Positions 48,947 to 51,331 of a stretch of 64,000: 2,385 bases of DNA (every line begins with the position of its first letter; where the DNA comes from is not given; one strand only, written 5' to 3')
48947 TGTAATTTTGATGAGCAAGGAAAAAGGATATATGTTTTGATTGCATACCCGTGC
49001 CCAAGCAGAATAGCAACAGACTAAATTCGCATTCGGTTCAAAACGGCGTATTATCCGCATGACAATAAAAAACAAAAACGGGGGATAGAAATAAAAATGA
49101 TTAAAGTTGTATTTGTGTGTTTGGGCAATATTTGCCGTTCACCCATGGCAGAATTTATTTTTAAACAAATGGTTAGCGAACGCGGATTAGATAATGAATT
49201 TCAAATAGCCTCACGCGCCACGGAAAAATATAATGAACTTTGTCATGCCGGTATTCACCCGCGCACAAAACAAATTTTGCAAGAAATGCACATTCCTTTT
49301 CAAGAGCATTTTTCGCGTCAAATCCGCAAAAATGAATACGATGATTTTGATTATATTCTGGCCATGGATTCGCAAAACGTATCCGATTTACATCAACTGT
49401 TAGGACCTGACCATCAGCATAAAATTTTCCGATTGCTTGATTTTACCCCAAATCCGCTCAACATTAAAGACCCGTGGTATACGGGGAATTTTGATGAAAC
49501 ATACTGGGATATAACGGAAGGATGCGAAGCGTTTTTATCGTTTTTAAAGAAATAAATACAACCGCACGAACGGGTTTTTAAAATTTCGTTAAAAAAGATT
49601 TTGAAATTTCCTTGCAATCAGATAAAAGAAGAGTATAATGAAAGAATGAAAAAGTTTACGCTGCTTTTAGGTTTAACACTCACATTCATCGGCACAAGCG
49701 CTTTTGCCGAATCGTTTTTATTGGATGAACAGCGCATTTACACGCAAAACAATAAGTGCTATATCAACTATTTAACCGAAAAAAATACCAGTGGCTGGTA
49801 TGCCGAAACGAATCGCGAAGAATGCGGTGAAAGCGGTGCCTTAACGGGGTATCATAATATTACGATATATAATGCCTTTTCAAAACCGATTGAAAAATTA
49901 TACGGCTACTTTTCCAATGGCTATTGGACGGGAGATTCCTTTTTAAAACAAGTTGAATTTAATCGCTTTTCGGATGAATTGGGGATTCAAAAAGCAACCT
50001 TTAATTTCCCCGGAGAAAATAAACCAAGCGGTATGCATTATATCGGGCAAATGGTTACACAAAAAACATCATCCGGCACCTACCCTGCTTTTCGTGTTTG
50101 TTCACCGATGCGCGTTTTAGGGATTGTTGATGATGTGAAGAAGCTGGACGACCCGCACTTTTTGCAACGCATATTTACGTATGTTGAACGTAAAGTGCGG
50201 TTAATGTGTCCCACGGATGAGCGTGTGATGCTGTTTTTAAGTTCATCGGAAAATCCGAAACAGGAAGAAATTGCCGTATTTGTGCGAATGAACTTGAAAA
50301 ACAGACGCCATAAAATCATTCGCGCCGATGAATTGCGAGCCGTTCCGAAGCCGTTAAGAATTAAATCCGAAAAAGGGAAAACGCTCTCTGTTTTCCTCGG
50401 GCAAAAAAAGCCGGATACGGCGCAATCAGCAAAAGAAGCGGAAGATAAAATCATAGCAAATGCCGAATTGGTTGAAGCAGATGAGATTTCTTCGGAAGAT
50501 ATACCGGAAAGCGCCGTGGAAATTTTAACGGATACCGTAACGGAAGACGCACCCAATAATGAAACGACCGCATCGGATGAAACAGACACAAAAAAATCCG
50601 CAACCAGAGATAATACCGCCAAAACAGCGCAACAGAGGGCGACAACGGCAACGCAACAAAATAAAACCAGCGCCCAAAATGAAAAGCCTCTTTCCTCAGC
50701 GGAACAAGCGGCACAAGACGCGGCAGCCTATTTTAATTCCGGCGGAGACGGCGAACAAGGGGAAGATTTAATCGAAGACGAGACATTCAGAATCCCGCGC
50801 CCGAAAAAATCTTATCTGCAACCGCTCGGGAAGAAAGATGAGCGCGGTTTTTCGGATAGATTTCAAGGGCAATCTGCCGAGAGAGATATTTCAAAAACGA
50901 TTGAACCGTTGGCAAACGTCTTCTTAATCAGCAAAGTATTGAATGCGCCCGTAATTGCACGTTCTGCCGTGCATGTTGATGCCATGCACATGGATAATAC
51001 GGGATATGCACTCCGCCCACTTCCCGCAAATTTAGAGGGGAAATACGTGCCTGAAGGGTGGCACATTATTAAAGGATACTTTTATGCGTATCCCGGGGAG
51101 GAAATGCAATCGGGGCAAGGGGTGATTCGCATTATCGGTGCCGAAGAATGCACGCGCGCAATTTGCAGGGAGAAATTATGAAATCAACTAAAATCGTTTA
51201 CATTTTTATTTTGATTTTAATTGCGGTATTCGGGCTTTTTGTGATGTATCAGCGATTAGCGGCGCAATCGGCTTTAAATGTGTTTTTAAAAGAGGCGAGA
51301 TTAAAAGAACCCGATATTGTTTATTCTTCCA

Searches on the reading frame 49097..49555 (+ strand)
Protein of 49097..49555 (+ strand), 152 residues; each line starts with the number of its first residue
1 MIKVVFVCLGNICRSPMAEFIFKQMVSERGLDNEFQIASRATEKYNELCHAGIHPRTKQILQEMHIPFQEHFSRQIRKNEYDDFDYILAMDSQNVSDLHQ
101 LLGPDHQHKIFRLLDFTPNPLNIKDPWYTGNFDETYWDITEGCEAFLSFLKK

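Call 10: search_protein_families(library=pfam, proteins=[window:49097-49555:+], max_evalue=0.001)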
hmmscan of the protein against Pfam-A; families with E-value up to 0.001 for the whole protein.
window:49097-49555:+ (152 aa): 1 family
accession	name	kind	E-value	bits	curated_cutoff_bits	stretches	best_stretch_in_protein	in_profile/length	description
PF01451.26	LMWPc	-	3.3e-36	125.1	23.2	1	4-147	1-144/144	Low molecular weight phosphotyrosine protein phosphatase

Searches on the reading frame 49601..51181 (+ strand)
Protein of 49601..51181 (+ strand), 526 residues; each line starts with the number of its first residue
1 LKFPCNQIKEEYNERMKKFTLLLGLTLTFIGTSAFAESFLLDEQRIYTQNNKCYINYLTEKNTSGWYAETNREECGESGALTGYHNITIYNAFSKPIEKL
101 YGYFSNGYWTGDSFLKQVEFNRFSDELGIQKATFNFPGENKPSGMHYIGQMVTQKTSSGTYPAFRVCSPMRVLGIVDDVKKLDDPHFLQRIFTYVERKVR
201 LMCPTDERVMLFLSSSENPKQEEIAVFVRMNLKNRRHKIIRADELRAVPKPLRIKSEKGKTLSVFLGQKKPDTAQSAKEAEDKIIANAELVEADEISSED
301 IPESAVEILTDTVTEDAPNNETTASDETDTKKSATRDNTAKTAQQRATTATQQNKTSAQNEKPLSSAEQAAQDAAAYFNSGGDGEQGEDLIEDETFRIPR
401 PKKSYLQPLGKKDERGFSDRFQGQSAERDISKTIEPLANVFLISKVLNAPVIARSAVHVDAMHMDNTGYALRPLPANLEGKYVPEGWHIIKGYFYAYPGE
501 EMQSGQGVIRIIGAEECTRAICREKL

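Call 10: search_protein_families(library=pfam, proteins=[window:49601-51181:+], max_evalue=0.001)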
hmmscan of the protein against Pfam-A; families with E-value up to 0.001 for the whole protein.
window:49601-51181:+ (526 aa): 0 families

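Call 49: search_protein_families(library=ncbifam, proteins=[window:49601-51181:+], max_evalue=0.01)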
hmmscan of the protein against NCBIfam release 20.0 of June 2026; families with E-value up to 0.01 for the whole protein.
window:49601-51181:+ (526 aa): 0 families
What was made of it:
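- On Adhesin glycosylation systems (HMW1C-type N-glycosyltransferase; Aah/TibC heptosyltransferases): The ORFs at 49601-53687 have no Pfam or NCBIfam hit (calls 10, 49).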
